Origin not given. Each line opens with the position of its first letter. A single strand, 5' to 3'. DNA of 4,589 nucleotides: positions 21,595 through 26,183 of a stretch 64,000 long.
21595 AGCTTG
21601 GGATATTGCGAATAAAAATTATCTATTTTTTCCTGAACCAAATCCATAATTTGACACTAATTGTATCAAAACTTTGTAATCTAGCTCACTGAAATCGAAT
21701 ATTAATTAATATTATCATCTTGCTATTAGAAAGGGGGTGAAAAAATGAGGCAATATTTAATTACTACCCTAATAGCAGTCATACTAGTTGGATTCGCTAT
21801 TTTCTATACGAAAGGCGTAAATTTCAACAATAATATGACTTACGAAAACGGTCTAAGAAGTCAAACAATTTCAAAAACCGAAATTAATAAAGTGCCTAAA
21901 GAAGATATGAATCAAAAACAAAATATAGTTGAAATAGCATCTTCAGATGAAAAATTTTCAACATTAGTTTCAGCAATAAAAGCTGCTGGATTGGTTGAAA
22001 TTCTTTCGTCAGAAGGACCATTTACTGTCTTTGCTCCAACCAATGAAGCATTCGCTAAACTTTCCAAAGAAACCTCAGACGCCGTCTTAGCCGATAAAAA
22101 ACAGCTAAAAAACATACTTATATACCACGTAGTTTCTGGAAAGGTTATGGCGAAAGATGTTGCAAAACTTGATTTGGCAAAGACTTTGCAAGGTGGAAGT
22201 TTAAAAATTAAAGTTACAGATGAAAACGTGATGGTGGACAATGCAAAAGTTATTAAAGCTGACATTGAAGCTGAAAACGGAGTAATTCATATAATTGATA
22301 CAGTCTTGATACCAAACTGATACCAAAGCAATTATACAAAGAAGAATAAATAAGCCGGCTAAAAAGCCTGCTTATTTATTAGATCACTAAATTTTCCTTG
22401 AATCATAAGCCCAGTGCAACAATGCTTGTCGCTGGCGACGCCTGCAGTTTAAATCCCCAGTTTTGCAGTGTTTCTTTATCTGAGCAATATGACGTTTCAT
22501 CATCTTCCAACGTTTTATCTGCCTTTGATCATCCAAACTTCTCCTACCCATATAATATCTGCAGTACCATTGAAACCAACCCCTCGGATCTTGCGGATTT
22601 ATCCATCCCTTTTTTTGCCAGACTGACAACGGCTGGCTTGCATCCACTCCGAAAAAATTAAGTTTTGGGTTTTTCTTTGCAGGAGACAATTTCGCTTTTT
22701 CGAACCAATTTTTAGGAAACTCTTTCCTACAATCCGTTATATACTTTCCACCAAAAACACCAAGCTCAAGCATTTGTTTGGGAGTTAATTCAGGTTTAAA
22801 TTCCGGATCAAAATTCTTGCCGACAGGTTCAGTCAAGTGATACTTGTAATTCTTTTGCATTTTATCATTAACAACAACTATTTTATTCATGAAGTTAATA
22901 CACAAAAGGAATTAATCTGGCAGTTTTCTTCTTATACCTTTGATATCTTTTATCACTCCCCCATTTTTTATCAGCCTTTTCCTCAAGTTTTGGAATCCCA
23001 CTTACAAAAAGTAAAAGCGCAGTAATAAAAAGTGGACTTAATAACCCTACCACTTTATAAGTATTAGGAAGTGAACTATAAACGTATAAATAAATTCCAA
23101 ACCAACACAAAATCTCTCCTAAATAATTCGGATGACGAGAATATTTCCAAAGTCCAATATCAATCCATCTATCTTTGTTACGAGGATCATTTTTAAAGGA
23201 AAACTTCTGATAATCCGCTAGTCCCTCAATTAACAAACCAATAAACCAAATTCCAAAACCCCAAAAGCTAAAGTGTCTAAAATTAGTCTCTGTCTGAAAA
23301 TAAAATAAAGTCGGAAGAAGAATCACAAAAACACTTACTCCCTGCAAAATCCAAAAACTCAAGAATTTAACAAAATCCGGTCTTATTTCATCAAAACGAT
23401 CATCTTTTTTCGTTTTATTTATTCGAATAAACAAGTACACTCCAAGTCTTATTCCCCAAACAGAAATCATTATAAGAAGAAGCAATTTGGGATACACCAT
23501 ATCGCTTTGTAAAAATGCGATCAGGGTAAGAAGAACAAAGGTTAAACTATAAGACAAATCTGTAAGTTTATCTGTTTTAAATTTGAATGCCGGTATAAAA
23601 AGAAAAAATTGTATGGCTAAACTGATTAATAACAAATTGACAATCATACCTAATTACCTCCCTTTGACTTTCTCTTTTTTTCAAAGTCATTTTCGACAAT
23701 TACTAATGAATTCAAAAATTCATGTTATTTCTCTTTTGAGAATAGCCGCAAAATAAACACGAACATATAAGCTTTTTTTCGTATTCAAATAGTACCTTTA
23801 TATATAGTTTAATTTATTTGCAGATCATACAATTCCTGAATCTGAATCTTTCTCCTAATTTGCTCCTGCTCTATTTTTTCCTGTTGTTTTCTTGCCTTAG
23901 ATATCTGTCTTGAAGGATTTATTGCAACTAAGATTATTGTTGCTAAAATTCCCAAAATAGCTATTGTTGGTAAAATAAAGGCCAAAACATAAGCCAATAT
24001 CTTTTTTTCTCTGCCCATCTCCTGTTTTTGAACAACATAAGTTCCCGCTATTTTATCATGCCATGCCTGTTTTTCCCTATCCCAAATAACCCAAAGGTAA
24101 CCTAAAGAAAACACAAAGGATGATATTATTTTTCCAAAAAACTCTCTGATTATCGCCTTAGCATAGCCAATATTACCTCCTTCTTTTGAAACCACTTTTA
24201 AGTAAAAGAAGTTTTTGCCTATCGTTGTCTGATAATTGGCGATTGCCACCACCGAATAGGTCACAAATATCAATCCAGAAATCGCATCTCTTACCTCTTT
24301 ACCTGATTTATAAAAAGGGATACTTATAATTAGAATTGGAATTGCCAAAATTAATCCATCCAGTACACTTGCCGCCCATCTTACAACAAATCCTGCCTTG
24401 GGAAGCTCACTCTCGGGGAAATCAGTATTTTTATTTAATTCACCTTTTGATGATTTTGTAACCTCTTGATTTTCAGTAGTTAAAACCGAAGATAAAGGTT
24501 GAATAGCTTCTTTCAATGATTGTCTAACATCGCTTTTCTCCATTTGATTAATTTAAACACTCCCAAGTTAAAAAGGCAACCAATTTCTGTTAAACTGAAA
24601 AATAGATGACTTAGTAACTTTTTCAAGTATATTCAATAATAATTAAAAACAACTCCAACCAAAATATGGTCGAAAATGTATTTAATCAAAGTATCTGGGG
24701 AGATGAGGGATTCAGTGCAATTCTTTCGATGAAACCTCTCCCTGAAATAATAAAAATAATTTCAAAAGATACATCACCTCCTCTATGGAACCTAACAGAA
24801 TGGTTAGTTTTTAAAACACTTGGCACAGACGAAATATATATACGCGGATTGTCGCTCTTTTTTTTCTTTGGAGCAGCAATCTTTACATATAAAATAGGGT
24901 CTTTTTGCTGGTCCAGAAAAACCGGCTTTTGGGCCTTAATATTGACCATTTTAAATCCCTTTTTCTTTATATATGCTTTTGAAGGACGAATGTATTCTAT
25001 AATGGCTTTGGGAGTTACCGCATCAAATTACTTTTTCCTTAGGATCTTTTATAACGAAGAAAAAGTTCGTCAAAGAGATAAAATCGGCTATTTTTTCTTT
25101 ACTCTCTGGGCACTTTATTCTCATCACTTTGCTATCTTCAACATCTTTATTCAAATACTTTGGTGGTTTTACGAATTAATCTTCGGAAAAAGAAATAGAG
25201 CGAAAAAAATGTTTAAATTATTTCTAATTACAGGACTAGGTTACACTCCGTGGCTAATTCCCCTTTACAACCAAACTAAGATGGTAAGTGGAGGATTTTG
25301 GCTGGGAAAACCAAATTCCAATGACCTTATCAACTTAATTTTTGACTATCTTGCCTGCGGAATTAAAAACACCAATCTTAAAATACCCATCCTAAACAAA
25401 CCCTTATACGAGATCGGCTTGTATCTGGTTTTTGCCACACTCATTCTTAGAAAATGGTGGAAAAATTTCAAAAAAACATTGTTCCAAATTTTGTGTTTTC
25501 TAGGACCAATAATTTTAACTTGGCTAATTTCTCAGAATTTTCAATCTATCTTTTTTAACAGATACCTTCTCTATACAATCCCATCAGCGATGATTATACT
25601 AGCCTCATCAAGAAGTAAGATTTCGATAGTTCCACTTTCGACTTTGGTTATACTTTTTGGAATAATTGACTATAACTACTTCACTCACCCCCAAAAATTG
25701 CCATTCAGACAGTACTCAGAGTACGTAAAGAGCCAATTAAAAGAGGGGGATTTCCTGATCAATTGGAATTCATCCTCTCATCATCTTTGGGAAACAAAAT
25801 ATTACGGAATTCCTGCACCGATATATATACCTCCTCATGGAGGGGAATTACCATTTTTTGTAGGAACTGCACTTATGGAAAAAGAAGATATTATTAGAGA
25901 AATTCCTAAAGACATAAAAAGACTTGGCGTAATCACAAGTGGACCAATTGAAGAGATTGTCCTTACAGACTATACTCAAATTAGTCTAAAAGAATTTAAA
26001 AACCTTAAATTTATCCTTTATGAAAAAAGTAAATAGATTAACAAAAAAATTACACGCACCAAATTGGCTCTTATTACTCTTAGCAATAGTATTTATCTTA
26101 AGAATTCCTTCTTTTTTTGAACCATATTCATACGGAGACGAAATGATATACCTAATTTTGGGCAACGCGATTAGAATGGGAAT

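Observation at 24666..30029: Polyprenyl-phosphate sugar pathway cluster: WecA/TagO-like initiating transferase + DPPR-synthase-like UbiA enzyme + two GT-C glycosyltransferases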

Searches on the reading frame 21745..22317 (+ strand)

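Call 10: search_protein_families(library=pfam, proteins=[window:21745-22317:+], max_evalue=0.01)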
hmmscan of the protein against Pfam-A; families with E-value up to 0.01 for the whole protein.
window:21745-22317:+ (191 aa): 1 family
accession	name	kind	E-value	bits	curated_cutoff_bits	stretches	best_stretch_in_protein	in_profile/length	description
PF02469.27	Fasciclin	-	1.7e-42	144.9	22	1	70-190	2-123/123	Fasciclin domain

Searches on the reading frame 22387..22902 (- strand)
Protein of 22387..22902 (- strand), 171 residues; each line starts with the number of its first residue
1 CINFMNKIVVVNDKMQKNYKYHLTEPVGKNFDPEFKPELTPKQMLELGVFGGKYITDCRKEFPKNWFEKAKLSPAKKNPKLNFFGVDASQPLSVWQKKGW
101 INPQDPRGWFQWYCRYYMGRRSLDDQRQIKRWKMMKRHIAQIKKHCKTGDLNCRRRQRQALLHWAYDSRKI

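Call 4: search_protein_families(library=pfam, proteins=[window:22387-22902:-], max_evalue=0.01)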
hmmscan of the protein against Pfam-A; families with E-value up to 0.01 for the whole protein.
window:22387-22902:- (171 aa): 0 families

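Call 49: search_protein_families(library=pfam, proteins=[window:22387-22902:-], max_evalue=0.1)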
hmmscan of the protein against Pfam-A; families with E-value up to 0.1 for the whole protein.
window:22387-22902:- (171 aa): 2 families
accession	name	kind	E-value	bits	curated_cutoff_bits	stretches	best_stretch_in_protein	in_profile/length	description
PF05179.20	CDC73_C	-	0.024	14.7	32.8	1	95-145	93-142/158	RNA pol II accessory factor, Cdc73 family, C-terminal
PF00074.25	RnaseA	-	0.047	14.5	23.1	1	111-158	20-67/121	Pancreatic ribonuclease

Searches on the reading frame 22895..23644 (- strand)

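Call 4: search_protein_families(library=pfam, proteins=[window:22895-23644:-], max_evalue=0.01)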
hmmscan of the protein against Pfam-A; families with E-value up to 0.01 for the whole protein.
window:22895-23644:- (249 aa): 4 families
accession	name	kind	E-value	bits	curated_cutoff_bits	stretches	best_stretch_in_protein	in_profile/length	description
PF06966.17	DUF1295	-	2.3e-61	207.7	20.4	1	19-241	5-235/235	Protein of unknown function (DUF1295)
PF02544.21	Steroid_dh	-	2.3e-06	28.1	22.6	1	95-249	12-150/150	3-oxo-5-alpha-steroid 4-dehydrogenase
PF04140.19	ICMT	-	0.0013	19.6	24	1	156-183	31-58/95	Isoprenylcysteine carboxyl methyltransferase (ICMT) family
PF04191.18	PEMT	-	0.0024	18.7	25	1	130-192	12-74/105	Phospholipid methyltransferase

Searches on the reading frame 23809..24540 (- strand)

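Call 4: search_protein_families(library=pfam, proteins=[window:23809-24540:-], max_evalue=0.01)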
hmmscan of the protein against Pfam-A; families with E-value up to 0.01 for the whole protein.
window:23809-24540:- (243 aa): 2 families
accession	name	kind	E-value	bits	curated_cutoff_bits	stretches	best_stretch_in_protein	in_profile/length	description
PF06271.18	RDD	-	4.4e-21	76.1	24.1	1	49-166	2-137/137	RDD family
PF20456.3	DUF6709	-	0.0086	15.5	27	0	162-228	167-233/339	Family of unknown function (DUF6709)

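Call 81: search_protein_families(library=ncbifam, proteins=[window:23809-24540:-], max_evalue=0.001)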
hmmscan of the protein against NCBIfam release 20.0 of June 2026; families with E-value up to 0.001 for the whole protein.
window:23809-24540:- (243 aa): 0 families

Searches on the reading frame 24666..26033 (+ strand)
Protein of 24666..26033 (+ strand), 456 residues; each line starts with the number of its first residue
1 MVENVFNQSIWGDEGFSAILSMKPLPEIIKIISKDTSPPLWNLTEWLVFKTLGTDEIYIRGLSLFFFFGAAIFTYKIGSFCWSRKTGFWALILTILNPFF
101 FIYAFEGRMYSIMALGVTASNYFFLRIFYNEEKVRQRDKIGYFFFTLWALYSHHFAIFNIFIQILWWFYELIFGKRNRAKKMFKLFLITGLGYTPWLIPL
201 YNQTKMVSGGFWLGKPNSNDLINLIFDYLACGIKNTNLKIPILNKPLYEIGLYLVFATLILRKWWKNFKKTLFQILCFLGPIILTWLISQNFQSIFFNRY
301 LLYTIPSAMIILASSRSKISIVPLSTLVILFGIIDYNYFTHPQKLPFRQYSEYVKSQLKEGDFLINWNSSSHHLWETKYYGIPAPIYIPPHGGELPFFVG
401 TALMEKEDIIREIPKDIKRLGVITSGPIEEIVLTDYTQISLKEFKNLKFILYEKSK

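Call 4: search_protein_families(library=pfam, proteins=[window:24666-26033:+], max_evalue=0.01)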
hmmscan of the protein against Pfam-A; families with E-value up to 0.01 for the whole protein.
window:24666-26033:+ (456 aa): 0 families
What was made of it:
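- Checked: The two 'GT-C' ORFs (24666-26036 and 26020-27528) have no Pfam hit of their own (call 4), so that call needed testing.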

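Call 6: search_protein_families(library=ncbifam, proteins=[window:24666-26033:+], max_evalue=0.01)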
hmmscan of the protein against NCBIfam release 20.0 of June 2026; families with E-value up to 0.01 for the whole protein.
window:24666-26033:+ (456 aa): 1 family
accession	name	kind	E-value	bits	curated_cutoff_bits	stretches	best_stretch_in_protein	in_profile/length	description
NF052499.1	MnslTaseMT1671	equivalog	0.0047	15.4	900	1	286-348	317-381/523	mannosyltransferase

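Call 14: find_homologous_proteins(query=window:24666-26033:+)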
Query window:24666-26033:+ (456 aa): 874 proteins with E <= 0.001 among 6353 candidates; the best 120 are listed.
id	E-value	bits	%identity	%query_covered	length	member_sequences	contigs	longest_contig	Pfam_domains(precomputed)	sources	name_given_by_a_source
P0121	0.0e+0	1033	100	100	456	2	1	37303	-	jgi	-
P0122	1.6e-238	810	76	100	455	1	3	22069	-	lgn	-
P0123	5.7e-237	805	75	100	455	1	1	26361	-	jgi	-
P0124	9.7e-237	805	76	100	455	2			-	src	-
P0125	1.3e-233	794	74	100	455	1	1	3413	-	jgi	jgi:hypothetical protein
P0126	9.5e-233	791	74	100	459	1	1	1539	-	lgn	-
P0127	3.0e-231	786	74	100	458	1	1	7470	-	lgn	-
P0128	2.6e-229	780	74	100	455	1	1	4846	PF13231.13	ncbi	-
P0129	2.3e-222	757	73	99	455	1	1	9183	-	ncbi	-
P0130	1.6e-220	751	73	99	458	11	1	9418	-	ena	-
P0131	4.2e-220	750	73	100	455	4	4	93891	-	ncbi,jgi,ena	-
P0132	2.2e-214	731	69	100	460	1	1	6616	PF13231.13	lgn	-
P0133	4.8e-214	730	69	100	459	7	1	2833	PF13231.13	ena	-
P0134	5.1e-212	723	71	98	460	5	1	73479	-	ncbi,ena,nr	ncbi:hypothetical protein A3F01_05605 [Candidatus Woesebacteria bacterium RIFCSPHIGHO2_12_FULL_38_11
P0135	5.9e-212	723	69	100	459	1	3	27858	-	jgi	jgi:uncharacterized membrane protein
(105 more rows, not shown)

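Call 29: predict_structure(alignment_id=A1)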
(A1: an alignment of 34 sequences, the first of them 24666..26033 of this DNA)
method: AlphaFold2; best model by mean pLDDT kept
length: 456 residues; sequences in the alignment: 34
mean_pLDDT: 87.2   pTM: 0.87
mean pLDDT of the five models: 87.2, 86.8, 86.7, 85.9, 85.6
residues with pLDDT >= 90: 252; 70-90: 161; 50-70: 38; < 50: 5
segments of 3 or more residues with pLDDT < 50: 208-210
pLDDT, mean of each block of 10 residues (from residue 1): 78 77 77 61 78 84 93 98 97 97 83 95 95 91 94 88 96 93 95 81 61 74 95 91 91 96 92 97 91 72 96 90 96 94 87 93 84 86 87 58 78 91 89 90 92 89
secondary structure, 60 per line:
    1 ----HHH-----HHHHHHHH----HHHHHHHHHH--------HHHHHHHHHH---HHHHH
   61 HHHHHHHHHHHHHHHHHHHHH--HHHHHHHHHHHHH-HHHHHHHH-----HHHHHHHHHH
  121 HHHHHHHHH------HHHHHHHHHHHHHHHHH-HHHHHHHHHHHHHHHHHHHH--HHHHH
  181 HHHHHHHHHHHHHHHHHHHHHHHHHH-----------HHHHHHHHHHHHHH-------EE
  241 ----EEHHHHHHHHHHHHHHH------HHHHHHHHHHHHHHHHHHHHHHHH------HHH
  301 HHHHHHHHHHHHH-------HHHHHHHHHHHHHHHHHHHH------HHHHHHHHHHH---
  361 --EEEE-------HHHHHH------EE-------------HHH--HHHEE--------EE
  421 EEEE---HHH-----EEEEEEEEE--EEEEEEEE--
elements in order: H13-20 H25-34 H43-52 H56-81 H84-96 H98-105 H111-129 H136-152 H154-173 H176-206 H218-231 H247-261 H268-291 H298-313 H321-340 H347-357 E363-366 H374-379 E419-424 E436-444 E447-454

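Call 34: fold_search(model_id=the predicted structure, library=pdb)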
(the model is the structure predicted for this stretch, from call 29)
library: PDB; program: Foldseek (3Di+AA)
matches with E <= 10: 444; with E <= 0.001: 5
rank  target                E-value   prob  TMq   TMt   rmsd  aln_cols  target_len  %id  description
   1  5ezm                  2.7e-05  1.00  0.62  0.54   7.9       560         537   10  Crystal Structure of ArnT from Cupriavidus metallidurans in the apo state (released 2016-02-17)
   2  5f15                  2.7e-05  1.00  0.61  0.53   8.3       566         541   10  Crystal Structure of ArnT from Cupriavidus metallidurans bound to Undecaprenyl phosphate (released 2016-02-17)
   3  9s6t_A                4.7e-04  1.00  0.54  0.52   8.8       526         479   11  Ternary cryo-EM structure of chicken ALG12 with Dol25-PP-GlcNAc2Man7, Dol25-P-Man, and Fab (released 2026-03-18)
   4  5ogl_A                7.9e-04  1.00  0.46  0.32   9.9       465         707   12  Structure of bacterial oligosaccharyltransferase PglB in complex with an acceptor peptide and an lipid-linked oligosac (released 2017-10-25)
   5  3rce_A                9.9e-04  1.00  0.46  0.33   8.6       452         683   14  Bacterial oligosaccharyltransferase PglB (released 2011-06-15)
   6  6gxc_A                1.2e-03  1.00  0.46  0.32  10.3       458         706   13  Bacterial oligosaccharyltransferase PglB in complex with an inhibitory peptide and a reactive lipid-linked oligosaccha (released 2018-11-14)
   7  8age_A                1.3e-03  1.00  0.47  0.35   9.8       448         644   10  Structure of yeast oligosaccharylransferase complex with acceptor peptide bound (released 2022-12-07)
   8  7e9s_A                1.5e-03  1.00  0.47  0.28  11.9       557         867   12  Archaeal oligosaccharyltransferase AglB from Archaeoglobus fulgidus in complex with an inhibitory peptide and a dolich (released 2021-09-08)
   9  8agb_A                1.7e-03  1.00  0.45  0.34  12.4       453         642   11  Structure of yeast oligosaccharylransferase complex with lipid-linked oligosaccharide bound (released 2022-12-07)
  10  6ezn_F                4.8e-03  1.00  0.48  0.36  14.4       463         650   10  Cryo-EM structure of the yeast oligosaccharyltransferase (OST) complex (released 2018-01-17)
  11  3wak                  6.5e-03  1.00  0.46  0.27  13.5       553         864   11  Crystal structure of the Archaeoglobus fulgidus oligosaccharyltransferase (O29867_ARCFU) in the apo form (released 2013-10-30)
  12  6s7t_A                7.4e-03  1.00  0.46  0.32  17.7       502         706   12  Cryo-EM structure of human oligosaccharyltransferase complex OST-B (released 2019-12-18)
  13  3waj                  1.2e-02  1.00  0.51  0.32  12.8       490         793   12  Crystal structure of the Archaeoglobus fulgidus oligosaccharyltransferase (O29867_ARCFU) complex with Zn and sulfate (released 2013-10-30)
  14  9i5k_A                1.4e-02  1.00  0.48  0.45   8.3       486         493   10  Structure of the Chaetomium thermophilum Pmt4 homodimer (C2 symmetry) (released 2025-12-24)
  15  5gmy_A                1.9e-02  1.00  0.46  0.28  13.1       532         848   11  Crystal structure of the Archaeoglobus fulgidus oligosaccharyltransferase (O29867_ARCFU) tethered with an acceptor pep (released 2017-02-01)
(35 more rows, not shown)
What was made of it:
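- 24666..26036 (+): GTC1: an accessory ArnT-fold GT-C glycosyltransferase (456 aa) that lacks the usual first TM helix. Its DE motif sits at residues 13-14. Foldseek best hit is ArnT 5ezm (TMq 0.62, prob 1.0) (calls 29, 34).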

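Call 49: search_protein_families(library=pfam, proteins=[P0128], max_evalue=0.1)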
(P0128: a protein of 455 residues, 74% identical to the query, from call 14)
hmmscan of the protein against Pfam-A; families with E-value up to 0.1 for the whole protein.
P0128 (455 aa): 1 family
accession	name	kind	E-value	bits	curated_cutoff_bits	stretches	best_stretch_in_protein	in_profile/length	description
PF13231.12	PMT_2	-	3.9e-06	27.6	26.1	1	38-197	3-158/160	Dolichyl-phosphate-mannose-protein mannosyltransferase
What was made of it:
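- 24666..26036 (+): Some homologues reach Pfam PMT_2 (calls 14, 49).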

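Call 72: search_solved_structures(query=A1, max_evalue=10)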
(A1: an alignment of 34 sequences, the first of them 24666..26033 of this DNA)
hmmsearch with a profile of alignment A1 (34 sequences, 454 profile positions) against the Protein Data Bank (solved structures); distinct sequences matched with E-value up to 10: 1.
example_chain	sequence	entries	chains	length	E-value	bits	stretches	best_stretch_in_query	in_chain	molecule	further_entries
4bas_A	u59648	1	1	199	0.51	12.3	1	372-413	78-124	ADP-RIBOSYLATION FACTOR, PUTATIVE (SMALL GTPASE, PUTATIVE)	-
